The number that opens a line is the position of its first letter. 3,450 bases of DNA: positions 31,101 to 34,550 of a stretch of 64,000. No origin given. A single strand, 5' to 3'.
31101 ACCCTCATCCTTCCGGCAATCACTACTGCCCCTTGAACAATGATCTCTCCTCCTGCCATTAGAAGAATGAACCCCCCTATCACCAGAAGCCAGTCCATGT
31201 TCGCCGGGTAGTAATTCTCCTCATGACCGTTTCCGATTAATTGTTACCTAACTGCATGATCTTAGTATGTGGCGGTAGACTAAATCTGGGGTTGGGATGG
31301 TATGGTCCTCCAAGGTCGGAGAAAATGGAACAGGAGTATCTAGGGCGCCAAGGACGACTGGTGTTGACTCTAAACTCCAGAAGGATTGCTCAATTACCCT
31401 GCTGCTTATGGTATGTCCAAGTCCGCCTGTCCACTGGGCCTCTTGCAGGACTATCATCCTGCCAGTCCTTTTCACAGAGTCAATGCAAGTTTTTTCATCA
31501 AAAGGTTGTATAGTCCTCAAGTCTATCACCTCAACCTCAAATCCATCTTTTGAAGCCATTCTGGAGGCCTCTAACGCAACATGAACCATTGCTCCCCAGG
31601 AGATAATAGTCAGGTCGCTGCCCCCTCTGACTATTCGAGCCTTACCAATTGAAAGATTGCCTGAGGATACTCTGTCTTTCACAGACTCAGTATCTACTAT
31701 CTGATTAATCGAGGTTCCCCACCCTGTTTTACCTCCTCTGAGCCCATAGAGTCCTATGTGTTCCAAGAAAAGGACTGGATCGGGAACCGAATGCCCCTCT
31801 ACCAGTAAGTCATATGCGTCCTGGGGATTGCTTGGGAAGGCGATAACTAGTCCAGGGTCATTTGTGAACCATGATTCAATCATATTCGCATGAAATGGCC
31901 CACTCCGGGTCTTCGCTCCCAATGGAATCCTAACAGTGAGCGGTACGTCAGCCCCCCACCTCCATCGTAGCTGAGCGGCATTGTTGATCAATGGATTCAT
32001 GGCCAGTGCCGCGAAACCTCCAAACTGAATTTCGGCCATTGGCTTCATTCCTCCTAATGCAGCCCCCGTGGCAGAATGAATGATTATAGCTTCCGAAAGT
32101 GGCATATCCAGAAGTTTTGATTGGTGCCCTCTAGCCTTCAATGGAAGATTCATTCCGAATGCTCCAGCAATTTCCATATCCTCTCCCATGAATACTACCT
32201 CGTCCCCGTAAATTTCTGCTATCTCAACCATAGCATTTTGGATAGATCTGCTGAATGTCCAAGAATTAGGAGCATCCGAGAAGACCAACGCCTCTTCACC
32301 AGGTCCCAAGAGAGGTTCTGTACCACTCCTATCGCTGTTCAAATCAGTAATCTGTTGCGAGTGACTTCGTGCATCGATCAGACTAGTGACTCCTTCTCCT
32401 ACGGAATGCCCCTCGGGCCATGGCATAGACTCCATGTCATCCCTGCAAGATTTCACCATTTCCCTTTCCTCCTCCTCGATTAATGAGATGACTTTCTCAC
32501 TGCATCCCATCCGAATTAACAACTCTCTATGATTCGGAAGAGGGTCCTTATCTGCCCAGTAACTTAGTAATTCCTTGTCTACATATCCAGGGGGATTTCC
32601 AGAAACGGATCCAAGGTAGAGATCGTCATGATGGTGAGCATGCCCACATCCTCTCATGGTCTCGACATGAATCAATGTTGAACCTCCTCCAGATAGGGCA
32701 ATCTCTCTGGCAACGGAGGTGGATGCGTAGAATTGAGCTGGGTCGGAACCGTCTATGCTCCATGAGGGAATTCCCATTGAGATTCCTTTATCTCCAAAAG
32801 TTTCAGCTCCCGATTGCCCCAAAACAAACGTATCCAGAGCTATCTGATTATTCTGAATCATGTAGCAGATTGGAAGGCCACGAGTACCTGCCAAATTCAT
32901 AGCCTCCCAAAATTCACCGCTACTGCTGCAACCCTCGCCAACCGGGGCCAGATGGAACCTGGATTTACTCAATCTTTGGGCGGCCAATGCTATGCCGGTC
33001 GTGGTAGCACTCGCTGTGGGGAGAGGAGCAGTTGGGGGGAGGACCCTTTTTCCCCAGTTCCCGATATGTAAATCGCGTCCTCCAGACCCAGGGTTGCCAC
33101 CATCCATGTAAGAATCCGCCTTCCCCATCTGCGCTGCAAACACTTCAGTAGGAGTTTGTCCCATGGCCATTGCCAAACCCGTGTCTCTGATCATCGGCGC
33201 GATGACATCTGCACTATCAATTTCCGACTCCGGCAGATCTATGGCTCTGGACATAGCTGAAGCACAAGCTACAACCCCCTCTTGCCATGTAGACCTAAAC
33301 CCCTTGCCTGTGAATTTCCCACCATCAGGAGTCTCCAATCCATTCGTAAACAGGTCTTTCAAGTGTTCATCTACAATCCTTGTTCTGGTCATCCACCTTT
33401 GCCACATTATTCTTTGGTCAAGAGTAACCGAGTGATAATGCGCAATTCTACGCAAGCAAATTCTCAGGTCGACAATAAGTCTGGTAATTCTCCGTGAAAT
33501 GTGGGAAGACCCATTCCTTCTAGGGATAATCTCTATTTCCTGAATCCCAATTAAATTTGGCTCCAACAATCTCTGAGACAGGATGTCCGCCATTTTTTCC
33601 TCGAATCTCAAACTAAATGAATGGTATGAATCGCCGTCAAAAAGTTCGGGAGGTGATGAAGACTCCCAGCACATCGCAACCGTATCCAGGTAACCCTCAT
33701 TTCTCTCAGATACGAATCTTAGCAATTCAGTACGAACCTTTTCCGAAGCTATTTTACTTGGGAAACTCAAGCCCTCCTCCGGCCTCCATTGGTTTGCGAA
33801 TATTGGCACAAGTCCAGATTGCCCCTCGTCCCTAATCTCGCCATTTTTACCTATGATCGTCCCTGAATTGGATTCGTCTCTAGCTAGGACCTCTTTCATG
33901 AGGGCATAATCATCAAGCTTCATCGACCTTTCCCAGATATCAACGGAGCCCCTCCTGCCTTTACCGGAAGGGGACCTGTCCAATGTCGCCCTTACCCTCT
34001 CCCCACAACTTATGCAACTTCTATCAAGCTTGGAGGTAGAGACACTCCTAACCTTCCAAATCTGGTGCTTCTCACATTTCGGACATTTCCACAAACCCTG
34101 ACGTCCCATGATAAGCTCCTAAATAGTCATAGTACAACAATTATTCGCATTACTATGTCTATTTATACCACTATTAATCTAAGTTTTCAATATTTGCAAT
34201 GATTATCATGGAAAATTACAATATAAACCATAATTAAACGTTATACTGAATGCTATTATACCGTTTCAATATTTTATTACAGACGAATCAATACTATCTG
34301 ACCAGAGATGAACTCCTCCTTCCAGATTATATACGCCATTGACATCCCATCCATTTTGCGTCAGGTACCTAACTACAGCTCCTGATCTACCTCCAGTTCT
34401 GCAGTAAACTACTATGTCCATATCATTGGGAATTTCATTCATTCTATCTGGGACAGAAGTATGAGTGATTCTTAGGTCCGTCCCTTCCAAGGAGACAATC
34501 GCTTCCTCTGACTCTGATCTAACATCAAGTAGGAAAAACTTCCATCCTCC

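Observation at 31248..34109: Orphan fused E1 alpha/beta 2-oxoacid dehydrogenase with a novel ~230-aa N-terminal zinc-ribbon domain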

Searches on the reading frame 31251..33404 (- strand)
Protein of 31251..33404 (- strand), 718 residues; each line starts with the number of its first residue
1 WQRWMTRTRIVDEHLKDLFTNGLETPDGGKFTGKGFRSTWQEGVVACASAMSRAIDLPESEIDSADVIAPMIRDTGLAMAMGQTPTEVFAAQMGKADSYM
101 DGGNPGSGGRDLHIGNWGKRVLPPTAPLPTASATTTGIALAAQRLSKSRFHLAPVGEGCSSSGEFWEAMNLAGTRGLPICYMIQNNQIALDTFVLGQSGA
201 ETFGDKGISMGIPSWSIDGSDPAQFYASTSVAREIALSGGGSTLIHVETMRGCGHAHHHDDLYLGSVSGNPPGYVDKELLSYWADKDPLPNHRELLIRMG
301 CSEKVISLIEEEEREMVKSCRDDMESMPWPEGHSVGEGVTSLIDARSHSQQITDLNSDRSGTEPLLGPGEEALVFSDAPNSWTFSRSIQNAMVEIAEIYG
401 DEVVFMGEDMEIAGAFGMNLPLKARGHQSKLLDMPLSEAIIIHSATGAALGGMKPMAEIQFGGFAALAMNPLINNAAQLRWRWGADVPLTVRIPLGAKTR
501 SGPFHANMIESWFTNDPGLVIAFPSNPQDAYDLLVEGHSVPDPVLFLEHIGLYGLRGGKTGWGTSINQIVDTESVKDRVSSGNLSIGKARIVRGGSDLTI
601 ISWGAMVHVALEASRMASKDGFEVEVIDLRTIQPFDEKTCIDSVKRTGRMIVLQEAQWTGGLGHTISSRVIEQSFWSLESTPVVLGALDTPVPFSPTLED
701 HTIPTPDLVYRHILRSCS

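Call 85: search_dna_similar(query=window:31251-33404:-, collection=plasmids, mode=protein, max_rows=25, max_evalue=1e-20)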
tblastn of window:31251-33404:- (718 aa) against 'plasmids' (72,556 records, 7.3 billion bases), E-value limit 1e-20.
Records with a match: 721; places in all: 873; records where one place covers at least 80% of the query: 157.
Best place of each record, by identity: <60% 721.
By first word of the organism name: Rhizobium 168; Sinorhizobium 87; Azospirillum 27; Streptomyces 25; Leisingera 24; Rhodococcus 23; Paracoccus 23; Sphingobium 21; Acinetobacter 17; Enterococcus 16; and 106 more.
By predicted mobility (MOB-suite, as given by PLSDB): non-mobilizable 485; mobilizable 123; conjugative 113.
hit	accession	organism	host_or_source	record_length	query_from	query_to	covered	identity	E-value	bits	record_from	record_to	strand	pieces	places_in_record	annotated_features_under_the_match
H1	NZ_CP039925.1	Agrobacterium tumefaciens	-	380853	3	704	95%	31.0%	8e-69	288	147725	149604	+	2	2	alpha-ketoacid dehydrogenase subunit beta | thiamine pyrophosphate-dependent dehydrogenase E1 component subunit ...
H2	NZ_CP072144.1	Rhizobium sp. L51/94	Blueberry,cell culture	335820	3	704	95%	31.0%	4e-68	286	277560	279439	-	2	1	alpha-ketoacid dehydrogenase subunit beta | thiamine pyrophosphate-dependent dehydrogenase E1 component subunit ...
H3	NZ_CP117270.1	Rhizobium rhododendri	Rhododendron sp.,pure bacterial ...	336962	3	704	95%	31.0%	4e-68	286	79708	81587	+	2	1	alpha-ketoacid dehydrogenase subunit beta | thiamine pyrophosphate-dependent dehydrogenase E1 component subunit ...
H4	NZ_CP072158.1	Rhizobium sp. B230/85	Himalayan blackberry,cell culture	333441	3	704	95%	31.0%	5e-68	286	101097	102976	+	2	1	alpha-ketoacid dehydrogenase subunit beta | thiamine pyrophosphate-dependent dehydrogenase E1 component subunit ...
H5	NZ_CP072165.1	Rhizobium sp. B21/90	Himalayan blackberry,cell culture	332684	3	704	95%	31.0%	5e-68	286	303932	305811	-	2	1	alpha-ketoacid dehydrogenase subunit beta | thiamine pyrophosphate-dependent dehydrogenase E1 component subunit ...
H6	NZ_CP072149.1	Rhizobium sp. K1/93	Himalayan blackberry,cell culture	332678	3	704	95%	31.0%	5e-68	286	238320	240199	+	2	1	alpha-ketoacid dehydrogenase subunit beta | thiamine pyrophosphate-dependent dehydrogenase E1 component subunit ...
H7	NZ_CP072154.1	Rhizobium sp. K15/93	Himalayan blackberry,cell culture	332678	3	704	95%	31.0%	5e-68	286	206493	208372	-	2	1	alpha-ketoacid dehydrogenase subunit beta | thiamine pyrophosphate-dependent dehydrogenase E1 component subunit ...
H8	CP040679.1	Halostella pelagica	pure culture,isolated from salted brown ...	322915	3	718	100%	29.2%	2e-71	261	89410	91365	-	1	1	record has no annotation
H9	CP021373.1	Rhizobium sp. ACO-34A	Agave americana L.,cell ...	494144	3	714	94%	29.2%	3e-54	240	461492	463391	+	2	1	alpha-ketoacid dehydrogenase subunit beta | ABC transporter substrate-binding protein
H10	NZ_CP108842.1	Streptomyces chartreusis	-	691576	29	705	94%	28.8%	4e-62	233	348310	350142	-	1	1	thiamine pyrophosphate-dependent enzyme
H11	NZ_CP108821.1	Streptomyces chartreusis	-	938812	29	705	94%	28.8%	4e-62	233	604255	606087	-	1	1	thiamine pyrophosphate-dependent enzyme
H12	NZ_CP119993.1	Halomarina sp. PSR21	cell culture,saline soil from Tarim ...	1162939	60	707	90%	30.0%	1e-64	241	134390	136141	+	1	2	record has no annotation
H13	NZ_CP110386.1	Tritonibacter mobilis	-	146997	3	709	95%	28.6%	2e-54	241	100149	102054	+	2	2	thiamine pyrophosphate-dependent dehydrogenase E1 component subunit ... | alpha-ketoacid dehydrogenase subunit beta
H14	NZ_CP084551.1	Arthrobacter sp. FW306-07-I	isolate,terrestrial sediment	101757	29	704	94%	28.8%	2e-63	237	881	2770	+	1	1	dehydrogenase E1 component subunit alpha/beta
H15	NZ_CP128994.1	Enterococcus faecium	Food,Cheonggukjang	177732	3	709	98%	27.3%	3e-56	216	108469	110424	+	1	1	alpha-ketoacid dehydrogenase subunit beta | thiamine pyrophosphate-dependent dehydrogenase E1 component subunit ...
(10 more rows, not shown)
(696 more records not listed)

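Call 86: get_annotated_region(hit=H1, flank=7000)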
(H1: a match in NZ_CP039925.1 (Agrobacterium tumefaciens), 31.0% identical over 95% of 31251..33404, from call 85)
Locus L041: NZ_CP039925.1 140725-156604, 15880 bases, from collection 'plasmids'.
description: Agrobacterium tumefaciens strain CFBP7129 plasmid pAtCFBP7129b, complete sequence
organism: Agrobacterium tumefaciens (NCBI taxid 358)
taxonomy: Bacteria; Pseudomonadota; Alphaproteobacteria; Hyphomicrobiales; Rhizobiaceae; Agrobacterium; Agrobacterium tumefaciens
host: -; source: -; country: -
typing (MOB-suite, as given by PLSDB): non-mobilizable; mating-pair formation MPF_T
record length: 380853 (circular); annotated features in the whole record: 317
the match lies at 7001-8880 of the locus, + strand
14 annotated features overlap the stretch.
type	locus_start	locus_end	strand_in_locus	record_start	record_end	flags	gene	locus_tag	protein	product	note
CDS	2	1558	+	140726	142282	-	-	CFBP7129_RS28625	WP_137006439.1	extracellular solute-binding protein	-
CDS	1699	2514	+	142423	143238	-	-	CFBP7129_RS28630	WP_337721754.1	sugar ABC transporter permease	-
CDS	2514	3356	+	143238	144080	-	-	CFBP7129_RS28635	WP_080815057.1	carbohydrate ABC transporter permease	GO:0008643 - carbohydrate transport [Evidence IEA]; GO:0055085 - transmembrane transport [Evidence IEA]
CDS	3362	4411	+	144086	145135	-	-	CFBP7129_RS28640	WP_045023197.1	ABC transporter ATP-binding protein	-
CDS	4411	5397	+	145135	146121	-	-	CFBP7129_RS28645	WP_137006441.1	PfkB family carbohydrate kinase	-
CDS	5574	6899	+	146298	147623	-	-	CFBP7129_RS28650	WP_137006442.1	NAD(P)H-dependent oxidoreductase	-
CDS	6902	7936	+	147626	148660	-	-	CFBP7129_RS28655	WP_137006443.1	thiamine pyrophosphate-dependent dehydrogenase E1 component subunit alpha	-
CDS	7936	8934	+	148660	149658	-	-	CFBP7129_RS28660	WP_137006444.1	alpha-ketoacid dehydrogenase subunit beta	-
CDS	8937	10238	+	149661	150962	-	-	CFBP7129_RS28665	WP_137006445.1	dihydrolipoamide acetyltransferase family protein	GO:0006096 - glycolytic process [Evidence IEA]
CDS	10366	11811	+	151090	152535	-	lpdA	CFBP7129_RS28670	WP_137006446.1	dihydrolipoyl dehydrogenase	GO:0045454 - cell redox homeostasis [Evidence IEA]; GO:0051068 - dihydrolipoamide metabolic process [Evidence IEA]; ...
CDS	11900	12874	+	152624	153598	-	lipA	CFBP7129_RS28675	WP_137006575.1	lipoyl synthase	GO:0009107 - lipoate biosynthetic process [Evidence IEA]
CDS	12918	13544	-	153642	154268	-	-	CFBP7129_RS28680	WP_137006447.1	hypothetical protein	-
CDS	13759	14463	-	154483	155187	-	-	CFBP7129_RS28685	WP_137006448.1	hypothetical protein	-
CDS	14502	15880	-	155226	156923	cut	-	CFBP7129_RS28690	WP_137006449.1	glycerol-3-phosphate dehydrogenase/oxidase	-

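Call 87: get_annotated_region(hit=H14, flank=6000)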
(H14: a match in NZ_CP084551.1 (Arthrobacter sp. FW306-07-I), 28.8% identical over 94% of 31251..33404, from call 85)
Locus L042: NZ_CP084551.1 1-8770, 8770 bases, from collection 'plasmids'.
description: Arthrobacter sp. FW306-07-I plasmid unnamed
organism: Arthrobacter sp. FW306-07-I (NCBI taxid 2879622)
taxonomy: Bacteria; Actinomycetota; Actinomycetes; Micrococcales; Micrococcaceae; Arthrobacter; Arthrobacter sp. FW306-07-I
host: -; source: isolate,terrestrial sediment; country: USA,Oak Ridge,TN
typing (MOB-suite, as given by PLSDB): conjugative; relaxase MOBP; mating-pair formation MPF_T
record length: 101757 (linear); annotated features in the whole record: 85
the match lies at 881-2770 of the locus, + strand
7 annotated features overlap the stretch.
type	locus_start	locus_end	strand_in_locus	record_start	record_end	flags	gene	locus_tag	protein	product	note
CDS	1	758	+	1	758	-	-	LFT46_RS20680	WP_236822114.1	class II fructose-bisphosphate aldolase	GO:0005975 - carbohydrate metabolic process [Evidence IEA]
CDS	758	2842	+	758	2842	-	-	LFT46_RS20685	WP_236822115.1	dehydrogenase E1 component subunit alpha/beta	-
CDS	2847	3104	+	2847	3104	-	-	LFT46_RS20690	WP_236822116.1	biotin/lipoyl-containing protein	-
CDS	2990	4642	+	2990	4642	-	-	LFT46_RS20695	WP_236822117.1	FGGY family carbohydrate kinase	GO:0005975 - carbohydrate metabolic process [Evidence IEA]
CDS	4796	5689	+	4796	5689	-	-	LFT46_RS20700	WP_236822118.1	sugar-binding domain-containing protein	-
CDS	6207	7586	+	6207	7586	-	-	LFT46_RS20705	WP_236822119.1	sugar ABC transporter substrate-binding protein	-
CDS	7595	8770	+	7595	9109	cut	-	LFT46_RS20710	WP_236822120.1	sugar ABC transporter ATP-binding protein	-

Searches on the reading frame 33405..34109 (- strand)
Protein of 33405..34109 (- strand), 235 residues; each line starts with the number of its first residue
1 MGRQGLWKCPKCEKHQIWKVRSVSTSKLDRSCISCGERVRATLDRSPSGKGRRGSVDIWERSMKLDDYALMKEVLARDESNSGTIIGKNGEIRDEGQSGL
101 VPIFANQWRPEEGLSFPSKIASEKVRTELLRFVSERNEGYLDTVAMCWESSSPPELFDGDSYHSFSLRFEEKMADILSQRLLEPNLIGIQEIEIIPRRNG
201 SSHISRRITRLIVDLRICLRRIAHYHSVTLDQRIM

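Call 13: search_protein_families(library=pfam, proteins=[window:33405-34109:-], max_evalue=10)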
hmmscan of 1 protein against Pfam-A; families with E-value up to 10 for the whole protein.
window:33405-34109:- (235 aa): 0 families

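Call 14: search_solved_structures(query=window:33405-34109:-, max_evalue=10)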
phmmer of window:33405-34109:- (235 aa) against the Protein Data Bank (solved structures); distinct sequences matched with E-value up to 10: 1.
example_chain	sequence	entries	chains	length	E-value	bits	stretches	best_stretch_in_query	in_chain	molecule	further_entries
4hwd_D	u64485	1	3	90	0.92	12.5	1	62-124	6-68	BAG family molecular chaperone regulator 2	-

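Call 20: search_protein_representatives(protein=window:33405-34109:-)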
Query: 235 residues. Proteins with E-value up to 0.001 (for the whole library): 79; up to 1e-10: 39; up to 1e-30: 7. The best 79 are listed.
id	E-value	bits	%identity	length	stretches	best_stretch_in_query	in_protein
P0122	4.6e-90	317.9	60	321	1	3-234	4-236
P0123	2.3e-60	220.7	42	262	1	1-234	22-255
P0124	8.5e-55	202.5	42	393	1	2-234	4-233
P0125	1.5e-50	188.6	44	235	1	3-216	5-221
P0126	4.2e-47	177.3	42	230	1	1-213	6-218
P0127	1.0e-38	149.9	64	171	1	131-234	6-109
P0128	8.7e-35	137.0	40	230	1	57-234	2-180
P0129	1.8e-30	122.8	41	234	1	26-191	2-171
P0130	2.8e-30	122.2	43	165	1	9-160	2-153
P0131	1.1e-29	120.3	40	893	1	43-234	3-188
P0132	3.5e-28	115.4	41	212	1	4-166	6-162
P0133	3.2e-27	112.2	58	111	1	1-86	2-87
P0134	9.4e-27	110.7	37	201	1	43-234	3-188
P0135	1.3e-26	110.2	56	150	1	3-107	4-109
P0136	3.6e-26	108.8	42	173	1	2-146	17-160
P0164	7.6e-09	52.1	43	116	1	3-78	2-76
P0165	7.8e-09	52.1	34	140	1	3-92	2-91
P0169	3.3e-08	50.0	39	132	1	4-66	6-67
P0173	4.1e-07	46.4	36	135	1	3-78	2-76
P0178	2.0e-06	44.2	41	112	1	3-81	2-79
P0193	1.0e-04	38.6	36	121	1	3-77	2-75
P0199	6.6e-04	36.0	33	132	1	3-76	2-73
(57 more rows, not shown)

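Call 27: find_encoding_contigs(protein=P0165, flank=6000, max_places=3)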
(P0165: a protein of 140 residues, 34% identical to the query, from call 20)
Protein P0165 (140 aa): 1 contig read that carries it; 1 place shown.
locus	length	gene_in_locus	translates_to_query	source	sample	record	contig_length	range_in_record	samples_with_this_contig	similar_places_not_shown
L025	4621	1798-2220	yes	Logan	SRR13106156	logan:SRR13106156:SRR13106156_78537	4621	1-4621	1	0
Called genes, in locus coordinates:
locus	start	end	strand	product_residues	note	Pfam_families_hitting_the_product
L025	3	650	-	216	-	?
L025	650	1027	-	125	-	-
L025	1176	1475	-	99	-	-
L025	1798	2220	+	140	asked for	-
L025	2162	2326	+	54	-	-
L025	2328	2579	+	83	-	-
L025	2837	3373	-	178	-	-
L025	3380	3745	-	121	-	-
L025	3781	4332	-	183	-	-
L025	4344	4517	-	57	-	-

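Call 43: find_encoding_contigs(protein=P0178, flank=8000, max_places=3)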
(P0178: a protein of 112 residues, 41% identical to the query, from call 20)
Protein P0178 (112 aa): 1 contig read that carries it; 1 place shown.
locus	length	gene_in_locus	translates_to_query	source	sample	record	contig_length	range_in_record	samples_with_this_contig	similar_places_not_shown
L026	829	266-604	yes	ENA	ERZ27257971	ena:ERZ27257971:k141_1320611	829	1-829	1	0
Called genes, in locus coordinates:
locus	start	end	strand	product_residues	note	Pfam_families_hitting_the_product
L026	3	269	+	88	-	?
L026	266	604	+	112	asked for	-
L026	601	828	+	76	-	?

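Call 44: find_encoding_contigs(protein=P0164, flank=8000, max_places=3)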
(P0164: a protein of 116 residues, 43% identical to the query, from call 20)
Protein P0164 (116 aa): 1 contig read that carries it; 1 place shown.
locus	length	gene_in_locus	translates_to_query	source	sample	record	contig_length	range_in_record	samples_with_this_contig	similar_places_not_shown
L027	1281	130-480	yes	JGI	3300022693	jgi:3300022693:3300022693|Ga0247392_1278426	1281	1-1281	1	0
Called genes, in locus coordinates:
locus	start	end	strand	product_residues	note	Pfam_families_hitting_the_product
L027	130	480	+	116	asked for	-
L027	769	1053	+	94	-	-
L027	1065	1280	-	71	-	?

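Call 45: find_encoding_contigs(protein=P0199, flank=8000, max_places=3)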
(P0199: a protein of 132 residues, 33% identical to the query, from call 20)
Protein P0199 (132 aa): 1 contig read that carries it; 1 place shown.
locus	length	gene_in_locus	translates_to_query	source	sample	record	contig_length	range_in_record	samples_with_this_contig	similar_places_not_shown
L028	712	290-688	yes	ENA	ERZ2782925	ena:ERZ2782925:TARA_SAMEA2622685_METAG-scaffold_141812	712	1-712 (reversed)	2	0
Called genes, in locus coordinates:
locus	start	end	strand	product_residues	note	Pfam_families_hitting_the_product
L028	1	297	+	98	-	?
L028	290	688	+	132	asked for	-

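Call 50: find_homologous_proteins(query=A4, max_evalue=0.001)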
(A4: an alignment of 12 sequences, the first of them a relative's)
Query A4 (12 sequences) (140 aa, profile of the alignment): 30 proteins with E <= 0.001 among 646 candidates.
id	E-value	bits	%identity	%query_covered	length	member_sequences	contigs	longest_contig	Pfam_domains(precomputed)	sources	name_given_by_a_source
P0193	4.5e-41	158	36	74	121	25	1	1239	-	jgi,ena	-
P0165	8.2e-40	154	100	100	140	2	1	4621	-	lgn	-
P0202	3.0e-37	145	39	74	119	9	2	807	-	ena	-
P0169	7.6e-37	144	35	72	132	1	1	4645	-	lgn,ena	-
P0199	1.4e-36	143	46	95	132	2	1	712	-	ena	-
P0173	4.1e-36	142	38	71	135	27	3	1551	-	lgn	-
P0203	1.4e-33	134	37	71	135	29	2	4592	-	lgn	-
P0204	3.2e-32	129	35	71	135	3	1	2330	-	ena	-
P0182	5.6e-32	128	43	55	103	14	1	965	-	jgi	jgi:hypothetical protein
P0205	4.9e-31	125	43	55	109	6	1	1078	-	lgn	-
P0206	1.3e-30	124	42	55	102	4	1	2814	-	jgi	-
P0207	2.9e-30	123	41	55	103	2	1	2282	-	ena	-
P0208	7.1e-30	122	37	75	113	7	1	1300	-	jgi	-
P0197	1.1e-29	121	39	49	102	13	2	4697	-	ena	-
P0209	6.6e-28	115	36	56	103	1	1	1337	-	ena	-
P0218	5.0e-19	87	49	36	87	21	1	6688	-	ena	-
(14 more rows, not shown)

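Call 51: find_encoding_contigs(protein=P0169, flank=8000, max_places=2)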
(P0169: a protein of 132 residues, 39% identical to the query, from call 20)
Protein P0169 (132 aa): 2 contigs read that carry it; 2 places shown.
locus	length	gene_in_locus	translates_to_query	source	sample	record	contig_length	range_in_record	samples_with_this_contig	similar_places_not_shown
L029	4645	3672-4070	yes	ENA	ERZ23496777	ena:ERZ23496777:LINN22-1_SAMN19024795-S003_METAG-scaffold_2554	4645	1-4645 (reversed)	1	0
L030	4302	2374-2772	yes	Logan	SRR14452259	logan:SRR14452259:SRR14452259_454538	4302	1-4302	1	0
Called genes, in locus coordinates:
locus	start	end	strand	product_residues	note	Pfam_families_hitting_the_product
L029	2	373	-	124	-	?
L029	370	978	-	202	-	-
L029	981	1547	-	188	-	-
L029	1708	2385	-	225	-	-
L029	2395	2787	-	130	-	-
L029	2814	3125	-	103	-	-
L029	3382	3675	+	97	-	-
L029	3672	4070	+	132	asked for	-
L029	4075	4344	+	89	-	-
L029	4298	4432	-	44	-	-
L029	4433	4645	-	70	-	?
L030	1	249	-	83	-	?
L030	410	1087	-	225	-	-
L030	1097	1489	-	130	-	-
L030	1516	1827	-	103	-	-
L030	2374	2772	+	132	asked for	-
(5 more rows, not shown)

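Call 52: find_encoding_contigs(protein=P0218, flank=8000, max_places=2)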
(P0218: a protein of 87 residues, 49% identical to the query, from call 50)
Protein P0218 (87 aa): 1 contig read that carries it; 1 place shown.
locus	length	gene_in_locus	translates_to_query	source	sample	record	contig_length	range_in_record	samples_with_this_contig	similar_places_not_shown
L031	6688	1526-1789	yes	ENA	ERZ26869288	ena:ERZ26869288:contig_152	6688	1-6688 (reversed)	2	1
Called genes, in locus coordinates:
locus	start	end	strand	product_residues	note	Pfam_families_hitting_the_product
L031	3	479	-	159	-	?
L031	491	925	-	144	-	-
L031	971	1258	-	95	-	-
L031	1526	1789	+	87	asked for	-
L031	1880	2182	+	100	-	-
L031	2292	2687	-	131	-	-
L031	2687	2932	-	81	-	PF16778:Phage_tail_APC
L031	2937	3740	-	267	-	-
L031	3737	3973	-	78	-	-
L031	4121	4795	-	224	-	-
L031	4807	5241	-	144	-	-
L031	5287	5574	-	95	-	-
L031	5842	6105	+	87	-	-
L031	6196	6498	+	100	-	-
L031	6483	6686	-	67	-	?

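Call 63: search_protein_families(library=phrogs, proteins=[L031:491-925:-, L031:971-1261:-, L031:1880-2182:+, L031:2292-2690:-, L031:2687-2932:-, L031:2937-3770:-, L031:3737-3976:-, L031:4121-4795:-], max_evalue=0.01)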
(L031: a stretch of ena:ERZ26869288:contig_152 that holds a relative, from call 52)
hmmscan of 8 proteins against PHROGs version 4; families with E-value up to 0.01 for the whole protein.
L031:491-925:- (144 aa): 0 families

L031:971-1261:- (96 aa): 0 families

L031:1880-2182:+ (100 aa): 0 families

L031:2292-2690:- (132 aa): 0 families

L031:2687-2932:- (81 aa): 7 families
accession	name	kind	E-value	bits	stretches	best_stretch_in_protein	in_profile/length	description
phrog_8716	-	tail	6.9e-13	50.1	1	18-81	72-145/152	tail fiber protein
phrog_4912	-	tail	1.6e-12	48.7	1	13-81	133-202/226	tail fiber assembly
phrog_4628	-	tail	8.8e-06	27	1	23-68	65-117/126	tail fiber assembly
phrog_4697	-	tail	1e-05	26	1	18-72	140-199/314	tail assembly chaperone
phrog_8746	-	tail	8.3e-05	23.8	1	25-80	81-138/139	tail fiber assembly protein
phrog_5714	-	unknown function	0.00097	20.2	1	24-67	46-90/95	-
phrog_20196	-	unknown function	0.0084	17.4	0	18-65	12-62/88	-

L031:2937-3770:- (277 aa): 0 families

L031:3737-3976:- (79 aa): 0 families

L031:4121-4795:- (224 aa): 0 families

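Call 95: search_dna_similar(query=P0165, collection=phages, mode=protein, max_evalue=0.01, max_rows=15)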
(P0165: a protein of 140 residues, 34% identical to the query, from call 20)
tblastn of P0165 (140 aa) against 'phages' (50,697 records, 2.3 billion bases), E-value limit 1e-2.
No match.

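Call 97: find_related_loci(query=P0173, collection=viral_contigs, flank=6000)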
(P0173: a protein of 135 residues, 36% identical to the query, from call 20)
Query P0173 (135 aa) in viral_contigs; peptide patterns used: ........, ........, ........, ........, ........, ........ (x = any residue, [..] = any of these).
7 stretches matched a pattern; 2 encode a relative of the query (tblastn E <= 1e-3); 2 distinct loci.
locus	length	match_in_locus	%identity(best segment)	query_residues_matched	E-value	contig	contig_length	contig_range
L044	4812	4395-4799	96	1-135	9e-90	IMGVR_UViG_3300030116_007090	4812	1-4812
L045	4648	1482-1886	89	1-135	1e-84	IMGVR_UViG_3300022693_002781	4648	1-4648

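Call 98: find_related_loci(query=P0193, collection=viral_contigs, flank=6000)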
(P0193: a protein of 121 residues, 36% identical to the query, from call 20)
Query P0193 (121 aa) in viral_contigs; peptide patterns used: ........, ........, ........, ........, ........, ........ (x = any residue, [..] = any of these).
5 stretches matched a pattern, but none encodes a relative of the query by tblastn (E <= 1e-3).

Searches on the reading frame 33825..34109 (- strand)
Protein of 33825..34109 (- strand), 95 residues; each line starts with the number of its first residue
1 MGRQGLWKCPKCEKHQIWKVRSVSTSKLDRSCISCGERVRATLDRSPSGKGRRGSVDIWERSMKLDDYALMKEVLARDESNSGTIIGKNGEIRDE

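Call 26: find_homologous_proteins(query=window:33825-34109:-, max_evalue=0.01)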
Query window:33825-34109:- (95 aa): 2 proteins with E <= 0.01 among 4 candidates.
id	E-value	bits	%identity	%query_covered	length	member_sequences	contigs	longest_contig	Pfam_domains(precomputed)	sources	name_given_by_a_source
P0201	7.2e-35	137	74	91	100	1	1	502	-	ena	-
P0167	2.7e-8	52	86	31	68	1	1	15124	-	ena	-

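Call 96: search_dna_similar(query=window:33825-34109:-, collection=phages, mode=protein, max_evalue=0.01, max_rows=15)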
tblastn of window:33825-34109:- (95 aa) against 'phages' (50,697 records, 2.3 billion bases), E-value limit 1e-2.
No match.

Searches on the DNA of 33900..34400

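Call 90: search_rna_families(source=window, start=33900, end=34400, threshold=evalue, max_evalue=1)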
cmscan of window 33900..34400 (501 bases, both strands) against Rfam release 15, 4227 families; matches with E-value up to 1: 0.
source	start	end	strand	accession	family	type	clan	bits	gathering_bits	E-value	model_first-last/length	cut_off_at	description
